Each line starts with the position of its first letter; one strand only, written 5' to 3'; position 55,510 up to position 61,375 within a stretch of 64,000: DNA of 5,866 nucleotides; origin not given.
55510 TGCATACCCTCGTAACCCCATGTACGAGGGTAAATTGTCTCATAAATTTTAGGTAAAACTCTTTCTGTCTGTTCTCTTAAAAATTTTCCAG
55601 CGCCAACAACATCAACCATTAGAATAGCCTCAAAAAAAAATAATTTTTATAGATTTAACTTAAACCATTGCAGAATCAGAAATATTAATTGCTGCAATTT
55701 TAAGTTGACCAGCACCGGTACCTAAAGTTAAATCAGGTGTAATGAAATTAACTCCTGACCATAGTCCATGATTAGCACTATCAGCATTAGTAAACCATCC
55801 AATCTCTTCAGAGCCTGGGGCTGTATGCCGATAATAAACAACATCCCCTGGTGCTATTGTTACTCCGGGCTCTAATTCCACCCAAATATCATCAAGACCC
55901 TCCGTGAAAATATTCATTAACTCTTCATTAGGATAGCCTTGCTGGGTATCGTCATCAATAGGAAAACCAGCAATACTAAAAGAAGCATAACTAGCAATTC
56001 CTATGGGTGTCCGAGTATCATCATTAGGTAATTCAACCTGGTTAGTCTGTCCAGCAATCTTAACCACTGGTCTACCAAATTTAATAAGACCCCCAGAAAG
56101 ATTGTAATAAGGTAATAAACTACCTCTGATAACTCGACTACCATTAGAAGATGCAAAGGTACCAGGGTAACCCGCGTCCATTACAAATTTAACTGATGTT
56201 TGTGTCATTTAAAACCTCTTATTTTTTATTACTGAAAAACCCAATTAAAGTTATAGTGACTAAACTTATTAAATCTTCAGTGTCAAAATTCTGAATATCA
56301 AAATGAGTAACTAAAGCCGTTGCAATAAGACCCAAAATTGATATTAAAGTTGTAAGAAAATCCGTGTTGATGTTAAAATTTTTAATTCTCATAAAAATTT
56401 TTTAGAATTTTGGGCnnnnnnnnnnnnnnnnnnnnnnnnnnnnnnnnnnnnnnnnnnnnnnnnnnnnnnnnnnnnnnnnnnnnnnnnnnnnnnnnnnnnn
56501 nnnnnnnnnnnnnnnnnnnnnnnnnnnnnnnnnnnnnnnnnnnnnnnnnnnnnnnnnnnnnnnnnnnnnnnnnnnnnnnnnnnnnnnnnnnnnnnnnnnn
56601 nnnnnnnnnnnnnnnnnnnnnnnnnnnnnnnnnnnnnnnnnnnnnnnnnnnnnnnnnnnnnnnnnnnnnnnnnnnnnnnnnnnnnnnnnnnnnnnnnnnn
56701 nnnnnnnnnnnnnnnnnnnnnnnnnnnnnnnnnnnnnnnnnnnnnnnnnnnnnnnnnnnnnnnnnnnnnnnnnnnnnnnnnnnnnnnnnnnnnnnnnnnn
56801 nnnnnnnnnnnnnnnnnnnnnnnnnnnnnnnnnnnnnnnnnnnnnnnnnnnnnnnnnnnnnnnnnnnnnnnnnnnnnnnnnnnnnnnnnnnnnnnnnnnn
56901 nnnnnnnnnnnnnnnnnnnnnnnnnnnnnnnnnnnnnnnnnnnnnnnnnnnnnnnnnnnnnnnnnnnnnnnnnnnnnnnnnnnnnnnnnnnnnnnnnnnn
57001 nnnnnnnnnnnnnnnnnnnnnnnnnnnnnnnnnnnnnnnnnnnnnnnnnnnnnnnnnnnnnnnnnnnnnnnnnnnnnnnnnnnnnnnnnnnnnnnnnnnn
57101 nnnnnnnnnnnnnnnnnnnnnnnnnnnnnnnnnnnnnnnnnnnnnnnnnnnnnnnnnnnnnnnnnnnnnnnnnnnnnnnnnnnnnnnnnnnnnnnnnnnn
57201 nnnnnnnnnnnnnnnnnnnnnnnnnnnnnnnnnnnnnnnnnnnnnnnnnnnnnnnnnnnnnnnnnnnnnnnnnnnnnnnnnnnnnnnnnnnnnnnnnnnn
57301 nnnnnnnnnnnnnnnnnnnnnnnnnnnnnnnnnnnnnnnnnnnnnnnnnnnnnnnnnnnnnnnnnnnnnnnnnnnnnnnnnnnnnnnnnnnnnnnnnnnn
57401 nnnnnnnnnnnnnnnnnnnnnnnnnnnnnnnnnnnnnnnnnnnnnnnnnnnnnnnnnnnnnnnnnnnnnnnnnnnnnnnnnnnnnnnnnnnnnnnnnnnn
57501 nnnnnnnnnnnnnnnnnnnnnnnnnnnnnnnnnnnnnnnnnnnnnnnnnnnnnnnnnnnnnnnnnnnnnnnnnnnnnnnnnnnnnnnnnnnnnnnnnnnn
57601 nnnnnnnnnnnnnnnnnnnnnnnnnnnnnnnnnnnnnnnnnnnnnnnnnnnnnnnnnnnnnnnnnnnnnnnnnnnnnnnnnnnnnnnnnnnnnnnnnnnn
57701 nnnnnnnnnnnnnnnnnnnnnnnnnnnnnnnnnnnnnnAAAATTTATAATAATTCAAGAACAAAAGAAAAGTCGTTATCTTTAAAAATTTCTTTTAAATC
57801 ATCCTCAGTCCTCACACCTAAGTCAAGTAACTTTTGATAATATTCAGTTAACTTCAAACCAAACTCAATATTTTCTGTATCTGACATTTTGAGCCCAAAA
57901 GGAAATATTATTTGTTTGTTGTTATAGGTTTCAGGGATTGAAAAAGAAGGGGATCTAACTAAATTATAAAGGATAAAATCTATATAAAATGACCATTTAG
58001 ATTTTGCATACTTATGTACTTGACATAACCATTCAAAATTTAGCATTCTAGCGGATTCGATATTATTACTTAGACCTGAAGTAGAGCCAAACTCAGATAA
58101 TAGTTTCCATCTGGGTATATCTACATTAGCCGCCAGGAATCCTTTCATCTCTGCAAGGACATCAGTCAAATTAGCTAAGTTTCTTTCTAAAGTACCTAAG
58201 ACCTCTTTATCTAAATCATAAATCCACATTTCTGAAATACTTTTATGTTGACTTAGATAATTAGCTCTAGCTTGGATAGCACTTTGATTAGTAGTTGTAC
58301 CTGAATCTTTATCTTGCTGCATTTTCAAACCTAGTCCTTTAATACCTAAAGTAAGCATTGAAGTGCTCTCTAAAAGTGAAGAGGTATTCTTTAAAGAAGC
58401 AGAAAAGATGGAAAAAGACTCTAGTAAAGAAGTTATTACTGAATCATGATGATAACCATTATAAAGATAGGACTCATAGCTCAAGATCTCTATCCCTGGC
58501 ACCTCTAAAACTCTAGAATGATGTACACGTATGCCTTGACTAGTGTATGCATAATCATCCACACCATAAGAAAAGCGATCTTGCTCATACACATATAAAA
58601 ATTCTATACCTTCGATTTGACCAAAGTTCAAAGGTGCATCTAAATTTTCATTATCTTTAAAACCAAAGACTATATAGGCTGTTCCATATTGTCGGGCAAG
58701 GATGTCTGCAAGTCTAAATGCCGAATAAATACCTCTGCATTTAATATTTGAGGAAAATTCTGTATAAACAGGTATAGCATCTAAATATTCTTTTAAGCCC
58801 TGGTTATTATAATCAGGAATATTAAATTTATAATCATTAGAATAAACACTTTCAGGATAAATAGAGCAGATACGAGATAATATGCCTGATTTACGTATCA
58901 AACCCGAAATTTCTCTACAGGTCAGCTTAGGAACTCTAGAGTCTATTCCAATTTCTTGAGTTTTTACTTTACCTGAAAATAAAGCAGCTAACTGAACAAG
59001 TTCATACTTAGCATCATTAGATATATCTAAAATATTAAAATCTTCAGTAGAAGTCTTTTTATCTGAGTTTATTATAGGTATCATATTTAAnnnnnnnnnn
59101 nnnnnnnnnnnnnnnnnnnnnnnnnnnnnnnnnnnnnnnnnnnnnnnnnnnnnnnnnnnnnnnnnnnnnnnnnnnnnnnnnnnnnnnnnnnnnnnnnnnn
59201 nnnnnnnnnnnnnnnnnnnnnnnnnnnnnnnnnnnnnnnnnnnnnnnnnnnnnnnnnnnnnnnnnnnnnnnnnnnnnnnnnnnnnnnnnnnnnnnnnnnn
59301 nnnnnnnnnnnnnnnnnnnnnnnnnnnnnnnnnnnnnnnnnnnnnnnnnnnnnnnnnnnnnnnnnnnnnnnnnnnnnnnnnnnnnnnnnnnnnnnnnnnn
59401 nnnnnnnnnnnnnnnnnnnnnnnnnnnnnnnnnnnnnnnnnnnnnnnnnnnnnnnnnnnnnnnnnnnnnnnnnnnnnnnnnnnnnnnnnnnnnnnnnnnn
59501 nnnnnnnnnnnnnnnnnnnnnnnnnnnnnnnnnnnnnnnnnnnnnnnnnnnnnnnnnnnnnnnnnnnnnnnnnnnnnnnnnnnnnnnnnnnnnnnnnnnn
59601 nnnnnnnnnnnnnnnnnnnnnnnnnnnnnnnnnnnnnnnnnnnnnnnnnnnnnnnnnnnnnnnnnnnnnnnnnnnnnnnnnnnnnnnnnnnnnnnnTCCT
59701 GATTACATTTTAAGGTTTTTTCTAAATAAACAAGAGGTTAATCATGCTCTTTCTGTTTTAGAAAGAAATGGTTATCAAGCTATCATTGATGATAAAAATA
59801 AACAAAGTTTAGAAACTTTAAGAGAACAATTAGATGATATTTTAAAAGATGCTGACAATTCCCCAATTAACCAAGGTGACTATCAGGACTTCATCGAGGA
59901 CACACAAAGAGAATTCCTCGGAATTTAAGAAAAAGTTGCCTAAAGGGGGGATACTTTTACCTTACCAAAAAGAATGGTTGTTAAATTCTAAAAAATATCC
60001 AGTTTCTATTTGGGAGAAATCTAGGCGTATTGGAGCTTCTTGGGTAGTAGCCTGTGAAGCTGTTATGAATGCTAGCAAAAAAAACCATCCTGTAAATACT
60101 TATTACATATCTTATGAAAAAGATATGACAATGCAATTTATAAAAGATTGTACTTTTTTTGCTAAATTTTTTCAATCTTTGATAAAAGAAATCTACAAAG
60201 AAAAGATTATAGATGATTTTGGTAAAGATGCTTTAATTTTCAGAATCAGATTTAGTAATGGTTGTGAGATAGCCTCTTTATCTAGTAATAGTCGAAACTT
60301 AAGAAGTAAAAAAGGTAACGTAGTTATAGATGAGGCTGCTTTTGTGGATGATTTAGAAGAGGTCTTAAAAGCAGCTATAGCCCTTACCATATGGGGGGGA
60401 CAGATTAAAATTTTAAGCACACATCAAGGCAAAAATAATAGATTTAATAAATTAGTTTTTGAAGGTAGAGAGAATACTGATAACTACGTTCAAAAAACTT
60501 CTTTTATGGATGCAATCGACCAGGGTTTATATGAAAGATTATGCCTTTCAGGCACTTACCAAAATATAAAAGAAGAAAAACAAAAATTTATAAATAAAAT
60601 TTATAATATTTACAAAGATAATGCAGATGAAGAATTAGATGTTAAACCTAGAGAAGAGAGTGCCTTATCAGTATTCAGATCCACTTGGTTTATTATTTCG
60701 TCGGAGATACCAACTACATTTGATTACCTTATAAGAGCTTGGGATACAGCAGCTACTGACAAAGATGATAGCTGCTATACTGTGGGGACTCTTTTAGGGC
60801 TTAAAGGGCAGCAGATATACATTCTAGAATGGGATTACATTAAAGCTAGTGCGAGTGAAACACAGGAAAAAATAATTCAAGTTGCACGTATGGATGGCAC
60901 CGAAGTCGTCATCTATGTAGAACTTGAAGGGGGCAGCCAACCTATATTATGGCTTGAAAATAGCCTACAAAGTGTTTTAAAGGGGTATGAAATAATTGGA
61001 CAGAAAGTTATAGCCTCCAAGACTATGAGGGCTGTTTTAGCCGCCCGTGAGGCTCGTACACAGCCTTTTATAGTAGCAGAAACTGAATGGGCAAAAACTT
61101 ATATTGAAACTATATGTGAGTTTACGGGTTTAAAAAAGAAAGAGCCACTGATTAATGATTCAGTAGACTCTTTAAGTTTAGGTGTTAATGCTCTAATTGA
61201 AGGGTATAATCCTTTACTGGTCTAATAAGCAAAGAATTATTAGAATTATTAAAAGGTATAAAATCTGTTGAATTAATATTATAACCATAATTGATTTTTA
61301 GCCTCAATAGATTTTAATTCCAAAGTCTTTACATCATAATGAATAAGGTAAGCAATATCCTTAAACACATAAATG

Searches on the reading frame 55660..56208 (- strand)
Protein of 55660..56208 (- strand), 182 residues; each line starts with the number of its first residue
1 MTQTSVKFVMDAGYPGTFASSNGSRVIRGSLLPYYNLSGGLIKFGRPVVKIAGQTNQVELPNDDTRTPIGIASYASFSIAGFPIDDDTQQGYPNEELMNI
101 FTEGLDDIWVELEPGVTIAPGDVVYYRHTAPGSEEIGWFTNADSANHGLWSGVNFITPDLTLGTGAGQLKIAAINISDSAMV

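Call 59: search_protein_families(library=pfam, proteins=[window:55660-56208:-], max_evalue=0.01)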
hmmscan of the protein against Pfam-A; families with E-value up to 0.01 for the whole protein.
window:55660-56208:- (182 aa): 2 families
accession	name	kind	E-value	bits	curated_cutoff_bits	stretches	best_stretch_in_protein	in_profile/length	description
PF22758.2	Phage_cement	-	4.6e-15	56.4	27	1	3-168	2-139/146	Structural cement protein (E217 gp24/Pam3 gp6)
PF23982.2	XM1_gp53_minor_capsid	-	7.7e-09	36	27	1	5-151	4-129/154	XM1 gp53 minor capsid protein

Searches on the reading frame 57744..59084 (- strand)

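Call 59: search_protein_families(library=pfam, proteins=[window:57744-59084:-], max_evalue=0.01)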
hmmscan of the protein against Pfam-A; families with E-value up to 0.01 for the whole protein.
window:57744-59084:- (446 aa): 1 family
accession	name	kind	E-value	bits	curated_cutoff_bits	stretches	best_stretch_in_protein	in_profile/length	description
PF06381.16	Phage_portal_3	-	9.9e-25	87.4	33.8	1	59-331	3-278/357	Phage portal protein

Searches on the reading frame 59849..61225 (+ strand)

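Call 59: search_protein_families(library=pfam, proteins=[window:59849-61225:+], max_evalue=0.01)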
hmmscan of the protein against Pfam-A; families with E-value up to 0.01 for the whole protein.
window:59849-61225:+ (458 aa): 2 families
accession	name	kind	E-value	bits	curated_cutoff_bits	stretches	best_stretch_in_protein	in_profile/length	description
PF03237.21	Terminase_6N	-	2.2e-14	54.1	22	1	56-280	3-212/215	Terminase large subunit, T4likevirus-type, N-terminal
PF17289.8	Terminase_6C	-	0.0077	16.7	22.6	0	297-430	2-132/155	Terminase RNaseH-like domain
